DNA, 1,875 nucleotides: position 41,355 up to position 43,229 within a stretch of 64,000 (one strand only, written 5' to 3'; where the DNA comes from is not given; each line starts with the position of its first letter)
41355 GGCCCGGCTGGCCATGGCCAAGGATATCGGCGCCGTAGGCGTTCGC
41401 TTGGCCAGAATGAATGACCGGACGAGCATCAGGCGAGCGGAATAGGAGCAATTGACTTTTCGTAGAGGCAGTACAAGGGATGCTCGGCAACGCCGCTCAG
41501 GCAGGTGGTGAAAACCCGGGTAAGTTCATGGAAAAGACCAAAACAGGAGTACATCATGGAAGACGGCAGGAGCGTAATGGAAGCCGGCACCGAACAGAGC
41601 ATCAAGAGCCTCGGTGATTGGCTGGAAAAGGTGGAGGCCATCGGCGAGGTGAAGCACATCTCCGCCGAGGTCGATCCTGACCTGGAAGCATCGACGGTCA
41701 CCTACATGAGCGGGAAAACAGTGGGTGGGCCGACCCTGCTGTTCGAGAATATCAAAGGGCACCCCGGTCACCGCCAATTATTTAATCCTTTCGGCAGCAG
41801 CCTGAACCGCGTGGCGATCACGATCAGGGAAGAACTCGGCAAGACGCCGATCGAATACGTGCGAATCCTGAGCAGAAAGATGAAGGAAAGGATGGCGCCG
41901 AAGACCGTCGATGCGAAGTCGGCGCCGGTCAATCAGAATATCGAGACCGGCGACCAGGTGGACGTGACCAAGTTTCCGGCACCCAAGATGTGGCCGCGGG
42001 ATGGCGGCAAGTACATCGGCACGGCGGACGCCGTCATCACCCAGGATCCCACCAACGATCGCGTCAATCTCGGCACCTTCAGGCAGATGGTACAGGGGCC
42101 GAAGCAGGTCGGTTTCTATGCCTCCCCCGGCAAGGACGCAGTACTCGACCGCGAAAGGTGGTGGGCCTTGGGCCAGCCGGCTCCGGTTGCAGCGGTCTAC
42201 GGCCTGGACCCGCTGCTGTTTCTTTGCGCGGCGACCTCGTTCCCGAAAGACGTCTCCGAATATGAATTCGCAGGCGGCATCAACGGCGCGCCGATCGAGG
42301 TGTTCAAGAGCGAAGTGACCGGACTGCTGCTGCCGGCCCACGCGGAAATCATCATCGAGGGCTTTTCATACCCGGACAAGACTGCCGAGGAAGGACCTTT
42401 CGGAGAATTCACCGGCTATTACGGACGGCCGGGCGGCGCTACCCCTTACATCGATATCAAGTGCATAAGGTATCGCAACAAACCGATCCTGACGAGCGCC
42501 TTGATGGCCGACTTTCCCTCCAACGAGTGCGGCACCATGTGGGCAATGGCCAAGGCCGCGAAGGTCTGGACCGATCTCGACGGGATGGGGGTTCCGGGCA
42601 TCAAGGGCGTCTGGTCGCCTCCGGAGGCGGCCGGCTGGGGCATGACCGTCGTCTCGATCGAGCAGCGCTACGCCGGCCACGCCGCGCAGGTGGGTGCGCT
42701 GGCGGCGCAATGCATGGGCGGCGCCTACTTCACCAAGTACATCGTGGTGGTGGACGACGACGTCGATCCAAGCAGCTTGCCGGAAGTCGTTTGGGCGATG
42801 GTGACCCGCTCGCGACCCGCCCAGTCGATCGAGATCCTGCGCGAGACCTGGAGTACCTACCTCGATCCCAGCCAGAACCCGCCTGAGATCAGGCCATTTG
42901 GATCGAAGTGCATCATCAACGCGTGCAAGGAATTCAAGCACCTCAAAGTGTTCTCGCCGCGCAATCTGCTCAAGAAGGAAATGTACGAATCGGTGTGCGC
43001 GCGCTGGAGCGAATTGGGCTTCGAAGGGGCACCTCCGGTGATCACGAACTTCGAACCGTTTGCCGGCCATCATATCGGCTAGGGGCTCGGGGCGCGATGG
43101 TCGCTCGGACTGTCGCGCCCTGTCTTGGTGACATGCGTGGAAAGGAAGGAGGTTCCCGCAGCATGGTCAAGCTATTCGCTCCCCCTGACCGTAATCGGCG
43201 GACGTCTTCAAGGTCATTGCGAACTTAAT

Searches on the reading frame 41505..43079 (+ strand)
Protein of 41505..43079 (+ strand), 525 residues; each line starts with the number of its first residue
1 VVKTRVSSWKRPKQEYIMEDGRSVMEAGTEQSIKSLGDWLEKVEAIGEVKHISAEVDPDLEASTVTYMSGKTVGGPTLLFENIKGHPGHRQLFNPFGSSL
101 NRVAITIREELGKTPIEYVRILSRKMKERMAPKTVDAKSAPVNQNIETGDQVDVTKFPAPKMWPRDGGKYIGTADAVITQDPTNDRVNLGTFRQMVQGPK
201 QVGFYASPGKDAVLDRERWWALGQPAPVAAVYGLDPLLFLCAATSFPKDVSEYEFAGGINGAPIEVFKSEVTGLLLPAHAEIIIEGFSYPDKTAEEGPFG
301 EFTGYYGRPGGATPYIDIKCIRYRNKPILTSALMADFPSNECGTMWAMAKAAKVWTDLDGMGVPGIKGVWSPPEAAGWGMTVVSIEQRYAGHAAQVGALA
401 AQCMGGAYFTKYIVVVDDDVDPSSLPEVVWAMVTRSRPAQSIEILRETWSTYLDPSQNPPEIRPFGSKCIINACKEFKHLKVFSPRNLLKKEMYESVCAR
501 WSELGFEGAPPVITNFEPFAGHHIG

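Call 50: search_protein_families(library=pfam, proteins=[window:41505-43079:+], max_evalue=0.00001)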
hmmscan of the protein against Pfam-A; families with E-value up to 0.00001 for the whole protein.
window:41505-43079:+ (525 aa): 3 families
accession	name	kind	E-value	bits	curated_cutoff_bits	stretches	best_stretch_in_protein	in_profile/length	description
PF01977.22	UbiD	-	7e-62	208.7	23.3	1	133-333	1-202/206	3-octaprenyl-4-hydroxybenzoate carboxy-lyase Rift-related domain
PF20696.2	UbiD_C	-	5.8e-33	114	24.2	1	344-473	2-127/127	3-octaprenyl-4-hydroxybenzoate carboxy-lyase C-terminal domain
PF20695.2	UbiD_N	-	6.3e-13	49.1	24.3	1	40-107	1-63/78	3-octaprenyl-4-hydroxybenzoate carboxy-lyase N-terminal domain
